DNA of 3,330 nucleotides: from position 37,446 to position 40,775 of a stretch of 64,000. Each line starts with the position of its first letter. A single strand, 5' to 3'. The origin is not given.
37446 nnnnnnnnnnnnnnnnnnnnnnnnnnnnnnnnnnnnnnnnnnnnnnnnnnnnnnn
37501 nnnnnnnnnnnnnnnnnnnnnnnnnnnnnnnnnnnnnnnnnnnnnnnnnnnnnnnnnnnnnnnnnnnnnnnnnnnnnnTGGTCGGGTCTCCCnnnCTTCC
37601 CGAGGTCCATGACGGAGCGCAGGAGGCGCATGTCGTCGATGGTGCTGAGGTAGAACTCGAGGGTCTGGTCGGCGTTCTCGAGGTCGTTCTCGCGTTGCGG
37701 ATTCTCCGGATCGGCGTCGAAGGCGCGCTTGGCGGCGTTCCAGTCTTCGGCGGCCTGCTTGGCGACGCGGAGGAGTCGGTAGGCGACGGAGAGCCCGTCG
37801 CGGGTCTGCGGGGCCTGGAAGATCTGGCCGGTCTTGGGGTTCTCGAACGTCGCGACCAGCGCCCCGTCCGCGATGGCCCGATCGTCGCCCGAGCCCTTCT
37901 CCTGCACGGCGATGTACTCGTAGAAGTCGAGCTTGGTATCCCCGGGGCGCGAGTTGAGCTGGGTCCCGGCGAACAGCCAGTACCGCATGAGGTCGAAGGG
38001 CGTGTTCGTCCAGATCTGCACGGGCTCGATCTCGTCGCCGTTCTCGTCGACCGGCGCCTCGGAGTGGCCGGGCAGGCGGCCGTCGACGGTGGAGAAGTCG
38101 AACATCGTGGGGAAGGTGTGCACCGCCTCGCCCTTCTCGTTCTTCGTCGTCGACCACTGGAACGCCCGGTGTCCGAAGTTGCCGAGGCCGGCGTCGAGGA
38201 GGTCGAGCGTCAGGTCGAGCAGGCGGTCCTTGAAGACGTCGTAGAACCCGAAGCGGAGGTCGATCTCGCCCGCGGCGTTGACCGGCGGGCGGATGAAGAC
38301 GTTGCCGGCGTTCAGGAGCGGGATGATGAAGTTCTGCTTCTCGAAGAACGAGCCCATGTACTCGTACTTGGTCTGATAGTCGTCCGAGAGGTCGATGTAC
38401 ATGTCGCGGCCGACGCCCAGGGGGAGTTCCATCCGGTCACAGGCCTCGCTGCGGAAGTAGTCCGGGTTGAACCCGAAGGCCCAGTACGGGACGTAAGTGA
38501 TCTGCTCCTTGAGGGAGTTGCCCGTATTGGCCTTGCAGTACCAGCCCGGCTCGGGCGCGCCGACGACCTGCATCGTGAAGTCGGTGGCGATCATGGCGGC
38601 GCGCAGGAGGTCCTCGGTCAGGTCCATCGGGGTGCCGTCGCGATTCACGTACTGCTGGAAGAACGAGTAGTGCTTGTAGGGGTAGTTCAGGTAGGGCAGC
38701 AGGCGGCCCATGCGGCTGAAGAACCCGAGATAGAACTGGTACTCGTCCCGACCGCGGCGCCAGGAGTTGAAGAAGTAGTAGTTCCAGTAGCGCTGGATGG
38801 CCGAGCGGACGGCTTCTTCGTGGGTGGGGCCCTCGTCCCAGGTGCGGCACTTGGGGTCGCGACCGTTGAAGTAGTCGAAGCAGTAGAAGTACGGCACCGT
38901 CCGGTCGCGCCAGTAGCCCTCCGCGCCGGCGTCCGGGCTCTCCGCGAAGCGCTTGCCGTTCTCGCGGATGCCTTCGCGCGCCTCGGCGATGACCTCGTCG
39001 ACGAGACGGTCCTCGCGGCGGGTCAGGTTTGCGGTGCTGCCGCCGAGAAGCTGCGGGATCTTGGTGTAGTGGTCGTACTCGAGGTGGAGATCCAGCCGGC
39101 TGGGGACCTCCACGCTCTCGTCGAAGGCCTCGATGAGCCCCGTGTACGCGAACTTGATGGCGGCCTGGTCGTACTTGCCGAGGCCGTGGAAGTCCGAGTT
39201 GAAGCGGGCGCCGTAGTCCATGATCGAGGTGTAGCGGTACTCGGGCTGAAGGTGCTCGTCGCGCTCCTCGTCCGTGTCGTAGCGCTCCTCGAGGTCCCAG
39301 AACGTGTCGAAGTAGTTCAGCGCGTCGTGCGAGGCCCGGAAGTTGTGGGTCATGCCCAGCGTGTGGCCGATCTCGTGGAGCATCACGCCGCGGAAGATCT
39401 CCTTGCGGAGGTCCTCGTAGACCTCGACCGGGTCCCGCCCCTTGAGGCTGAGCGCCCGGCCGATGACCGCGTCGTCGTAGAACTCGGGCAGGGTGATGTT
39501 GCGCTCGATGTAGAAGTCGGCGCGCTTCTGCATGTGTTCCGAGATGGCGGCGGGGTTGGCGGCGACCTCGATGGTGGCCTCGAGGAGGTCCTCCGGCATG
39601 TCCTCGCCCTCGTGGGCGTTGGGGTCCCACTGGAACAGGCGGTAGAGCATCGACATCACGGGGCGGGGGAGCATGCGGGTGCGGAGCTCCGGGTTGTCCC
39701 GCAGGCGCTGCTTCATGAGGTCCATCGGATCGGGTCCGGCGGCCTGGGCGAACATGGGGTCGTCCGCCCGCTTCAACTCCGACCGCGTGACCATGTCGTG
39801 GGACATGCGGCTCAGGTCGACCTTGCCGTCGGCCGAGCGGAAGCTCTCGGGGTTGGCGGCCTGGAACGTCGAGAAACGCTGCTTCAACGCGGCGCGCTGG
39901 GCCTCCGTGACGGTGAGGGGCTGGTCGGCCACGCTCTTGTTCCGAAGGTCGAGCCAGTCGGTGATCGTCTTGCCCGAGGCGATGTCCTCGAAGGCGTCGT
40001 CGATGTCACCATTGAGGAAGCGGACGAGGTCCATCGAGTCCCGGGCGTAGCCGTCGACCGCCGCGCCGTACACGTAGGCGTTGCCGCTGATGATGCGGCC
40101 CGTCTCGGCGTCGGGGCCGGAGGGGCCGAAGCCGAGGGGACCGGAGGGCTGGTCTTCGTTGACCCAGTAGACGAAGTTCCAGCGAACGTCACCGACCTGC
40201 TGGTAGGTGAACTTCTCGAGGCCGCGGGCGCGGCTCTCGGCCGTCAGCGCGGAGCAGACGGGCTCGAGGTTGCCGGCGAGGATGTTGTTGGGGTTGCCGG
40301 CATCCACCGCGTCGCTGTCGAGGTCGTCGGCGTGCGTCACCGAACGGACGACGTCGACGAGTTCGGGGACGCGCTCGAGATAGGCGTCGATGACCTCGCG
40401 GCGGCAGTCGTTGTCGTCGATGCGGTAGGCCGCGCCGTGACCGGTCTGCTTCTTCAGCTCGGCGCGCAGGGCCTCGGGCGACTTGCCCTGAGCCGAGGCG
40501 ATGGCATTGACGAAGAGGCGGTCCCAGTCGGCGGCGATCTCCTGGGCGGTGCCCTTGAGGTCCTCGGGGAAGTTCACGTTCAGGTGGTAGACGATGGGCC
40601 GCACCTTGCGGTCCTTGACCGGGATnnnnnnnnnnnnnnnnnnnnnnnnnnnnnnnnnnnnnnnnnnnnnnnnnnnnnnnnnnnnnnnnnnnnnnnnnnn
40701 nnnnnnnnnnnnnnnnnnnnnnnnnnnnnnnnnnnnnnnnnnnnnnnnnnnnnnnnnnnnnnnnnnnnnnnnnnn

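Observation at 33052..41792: Tandem paralogous giant metzincin lipoproteins; only one carries a Myxococcus-type cysteine-rich repeat insert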

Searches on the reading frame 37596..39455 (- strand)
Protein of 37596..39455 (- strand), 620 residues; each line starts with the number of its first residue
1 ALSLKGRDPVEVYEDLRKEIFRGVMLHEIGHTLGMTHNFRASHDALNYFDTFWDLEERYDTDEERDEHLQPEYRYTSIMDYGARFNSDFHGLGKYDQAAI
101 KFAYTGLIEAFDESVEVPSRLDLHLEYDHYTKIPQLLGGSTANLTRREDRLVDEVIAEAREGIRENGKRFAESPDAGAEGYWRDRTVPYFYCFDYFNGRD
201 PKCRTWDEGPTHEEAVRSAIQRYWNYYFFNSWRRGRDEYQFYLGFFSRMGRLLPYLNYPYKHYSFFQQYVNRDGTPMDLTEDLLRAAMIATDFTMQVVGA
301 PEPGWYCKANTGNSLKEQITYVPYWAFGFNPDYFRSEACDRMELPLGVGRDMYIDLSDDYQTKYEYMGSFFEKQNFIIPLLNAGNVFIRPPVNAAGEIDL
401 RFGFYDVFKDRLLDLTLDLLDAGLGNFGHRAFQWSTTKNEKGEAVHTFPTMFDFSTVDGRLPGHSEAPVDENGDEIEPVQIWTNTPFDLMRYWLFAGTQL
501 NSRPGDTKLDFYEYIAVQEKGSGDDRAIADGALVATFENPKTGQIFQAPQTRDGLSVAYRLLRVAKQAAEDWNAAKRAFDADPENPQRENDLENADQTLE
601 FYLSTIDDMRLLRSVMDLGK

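Call 43: predict_structure(alignment_id=A3)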
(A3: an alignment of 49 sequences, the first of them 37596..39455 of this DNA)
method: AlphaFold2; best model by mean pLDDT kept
length: 620 residues; sequences in the alignment: 49
mean_pLDDT: 89.8   pTM: 0.88
mean pLDDT of the five models: 89.8, 88.9, 88.4, 87.9, 86.8
residues with pLDDT >= 90: 419; 70-90: 166; 50-70: 29; < 50: 6
segments of 3 or more residues with pLDDT < 50: 390-395
pLDDT, mean of each block of 10 residues (from residue 1): 81 86 87 88 94 95 91 89 61 92 95 93 93 95 96 96 95 89 93 84 87 94 86 90 92 93 89 92 95 95 96 90 93 93 92 91 92 95 67 53 88 95 92 93 91 84 71 83 94 94 80 94 88 96 97 95 96 98 98 96 95 81
secondary structure, 60 per line:
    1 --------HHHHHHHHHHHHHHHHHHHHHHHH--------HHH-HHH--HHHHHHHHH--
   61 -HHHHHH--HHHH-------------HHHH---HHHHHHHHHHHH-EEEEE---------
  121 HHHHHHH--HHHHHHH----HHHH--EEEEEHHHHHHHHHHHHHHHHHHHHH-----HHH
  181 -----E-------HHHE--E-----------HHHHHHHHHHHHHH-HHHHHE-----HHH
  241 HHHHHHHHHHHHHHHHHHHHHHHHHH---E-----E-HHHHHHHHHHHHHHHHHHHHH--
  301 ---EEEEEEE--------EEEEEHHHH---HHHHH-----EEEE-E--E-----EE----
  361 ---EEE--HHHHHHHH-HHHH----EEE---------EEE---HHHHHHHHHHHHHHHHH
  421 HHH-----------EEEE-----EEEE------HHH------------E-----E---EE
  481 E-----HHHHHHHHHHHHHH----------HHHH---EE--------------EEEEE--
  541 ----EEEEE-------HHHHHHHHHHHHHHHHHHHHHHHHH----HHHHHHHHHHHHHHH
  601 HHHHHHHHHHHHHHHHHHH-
elements in order: H9-32 H50-58 H62-67 H70-73 H87-90 H94-105 E107-111 H121-127 H130-136 H141-144 E147-151 H152-172 H212-225 H227-231 H238-266 H278-298 E304-310 E319-323 H324-327 H331-335 E341-344 E364-366 H369-376 H378-381 E386-388 E398-400 H404-423 E435-438 E444-447 E479-481 H487-500 H511-514 E534-538 E545-549 H557-581 H586-619

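Call 47: fold_search(model_id=the predicted structure, library=pdb)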
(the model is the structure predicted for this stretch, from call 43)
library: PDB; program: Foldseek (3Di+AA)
matches with E <= 10: 160; with E <= 0.001: 0
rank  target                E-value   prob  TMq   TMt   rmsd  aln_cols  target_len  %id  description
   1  4w8p_A                3.0e-01  0.97  0.09  0.19  10.7        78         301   17  Crystal structure of RIAM TBS1 in complex with talin R7R8 domains (released 2014-12-03)
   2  5fzt_A                3.1e-01  0.92  0.10  0.19   9.8        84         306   15  The crystal structure of R7R8 in complex with a DLC1 fragment. (released 2016-04-27)
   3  7zw4_A                3.7e-01  0.96  0.09  0.19   9.8        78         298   17  Crystal structure of Talin R7R8 domains with Caskin-2 LD-peptide (released 2023-05-31)
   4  7v1a_A                5.2e-01  0.92  0.09  0.19  10.5        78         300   17  Stapled TBS peptide from RIAM bound to talin R7R8 domains (released 2023-06-14)
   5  2x0c                  6.0e-01  0.82  0.10  0.19  10.6        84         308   15  Crystal Structure of the R7R8 domains of Talin (released 2010-07-07)
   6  6twn_B                7.0e-01  0.84  0.10  0.19  10.3        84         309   15  Crystal structure of Talin1 R7R8 in complex with CDK1 (206-223) (released 2021-05-12)
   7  8tsh_F                7.4e-01  0.69  0.08  0.17  19.8       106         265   15  S. thermodepolymerans KpsMT(E151Q)-KpsE in complex with ATP (released 2024-04-17)
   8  1lrz                  7.8e-01  0.99  0.09  0.13   1.4        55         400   24  x-ray crystal structure of staphylococcus aureus femA (released 2002-09-04)
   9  5ic0                  9.5e-01  0.84  0.09  0.12   9.9        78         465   17  Structural analysis of a talin triple domain module (released 2016-05-18)
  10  5ic1                  1.0e+00  0.85  0.09  0.12   9.8        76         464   17  Structural analysis of a talin triple domain module, E1794Y, E1797Y, Q1801Y mutant (released 2016-05-18)
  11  8tsh_E                1.2e+00  0.54  0.07  0.17  19.6       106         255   15  S. thermodepolymerans KpsMT(E151Q)-KpsE in complex with ATP (released 2024-04-17)
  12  7u05_D                1.2e+00  0.08  0.08  0.21  16.6       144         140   12  Structure of the yeast TRAPPII-Rab11/Ypt32 complex in the closed/closed state (composite structure) (released 2022-04-27)
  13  8xqw_F                1.2e+00  0.02  0.07  0.07  23.6       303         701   10  Cryo-EM structure of the Ycf2-FtsHi motor complex from Chlamydomonas reinhardtii in AMPPNP bound state (released 2024-09-11)
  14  8ivz_A                1.3e+00  0.85  0.09  0.31   4.2        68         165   19  Crystal structure of talin R7 in complex with KANK1 KN motif (released 2023-11-08)
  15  4i9q_B                1.3e+00  0.21  0.08  0.06  10.8        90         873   16  Crystal structure of the ternary complex of the D714A mutant of RB69 DNA polymerase (released 2013-10-09)
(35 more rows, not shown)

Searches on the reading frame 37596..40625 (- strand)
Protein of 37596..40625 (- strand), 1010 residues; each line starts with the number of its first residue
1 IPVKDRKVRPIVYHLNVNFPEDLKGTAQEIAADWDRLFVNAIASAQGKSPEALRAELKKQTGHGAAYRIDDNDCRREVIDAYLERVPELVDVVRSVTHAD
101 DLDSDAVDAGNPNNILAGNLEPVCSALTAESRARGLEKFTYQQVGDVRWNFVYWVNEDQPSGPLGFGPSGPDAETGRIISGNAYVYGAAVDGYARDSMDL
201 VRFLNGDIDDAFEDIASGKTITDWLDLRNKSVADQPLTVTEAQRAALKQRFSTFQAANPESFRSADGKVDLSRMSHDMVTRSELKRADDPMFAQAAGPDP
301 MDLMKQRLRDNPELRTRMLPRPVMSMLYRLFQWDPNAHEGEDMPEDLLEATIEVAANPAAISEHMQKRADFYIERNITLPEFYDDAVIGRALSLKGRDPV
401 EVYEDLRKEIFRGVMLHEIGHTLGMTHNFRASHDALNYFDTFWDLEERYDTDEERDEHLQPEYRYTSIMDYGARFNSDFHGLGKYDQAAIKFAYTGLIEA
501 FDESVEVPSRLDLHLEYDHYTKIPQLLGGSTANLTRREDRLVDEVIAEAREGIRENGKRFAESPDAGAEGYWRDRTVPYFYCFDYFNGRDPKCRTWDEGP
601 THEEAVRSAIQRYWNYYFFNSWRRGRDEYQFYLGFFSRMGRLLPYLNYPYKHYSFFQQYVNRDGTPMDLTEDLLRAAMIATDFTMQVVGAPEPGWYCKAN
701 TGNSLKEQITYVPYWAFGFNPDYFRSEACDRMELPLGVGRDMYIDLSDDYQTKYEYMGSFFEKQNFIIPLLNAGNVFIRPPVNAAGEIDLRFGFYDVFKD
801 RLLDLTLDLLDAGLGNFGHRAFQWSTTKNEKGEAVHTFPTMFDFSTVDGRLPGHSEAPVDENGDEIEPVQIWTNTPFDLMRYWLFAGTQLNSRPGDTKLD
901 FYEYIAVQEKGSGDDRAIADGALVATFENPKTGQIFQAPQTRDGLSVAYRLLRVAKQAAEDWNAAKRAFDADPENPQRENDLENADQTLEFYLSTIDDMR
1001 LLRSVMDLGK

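Call 31: search_protein_representatives(protein=window:37596-40625:-)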
Query: 1010 residues. Proteins with E-value up to 0.001 (for the whole library): 1475; up to 1e-10: 767; up to 1e-30: 277. The best 150 are listed.
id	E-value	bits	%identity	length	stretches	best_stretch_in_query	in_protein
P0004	0.0e+00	1675.2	71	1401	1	1-1010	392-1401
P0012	3.5e-245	833.3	44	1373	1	1-1007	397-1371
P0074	1.6e-225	768.3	41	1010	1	1-1007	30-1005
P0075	5.6e-219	746.6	43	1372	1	1-1010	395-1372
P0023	9.4e-196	669.7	40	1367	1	1-1007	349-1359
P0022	1.8e-192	658.8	41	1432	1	1-1009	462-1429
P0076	5.2e-180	617.6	41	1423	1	1-977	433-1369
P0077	8.9e-180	616.8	38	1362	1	2-1008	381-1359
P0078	1.5e-176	606.2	38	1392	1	1-1007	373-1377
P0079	1.5e-174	599.5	39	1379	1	9-1008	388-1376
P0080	1.5e-172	592.9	69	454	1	343-694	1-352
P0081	1.6e-167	576.3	39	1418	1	1-1005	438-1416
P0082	3.0e-163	562.1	39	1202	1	7-1007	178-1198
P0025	4.3e-155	535.1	37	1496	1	1-1003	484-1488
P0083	2.4e-148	512.7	42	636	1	355-1009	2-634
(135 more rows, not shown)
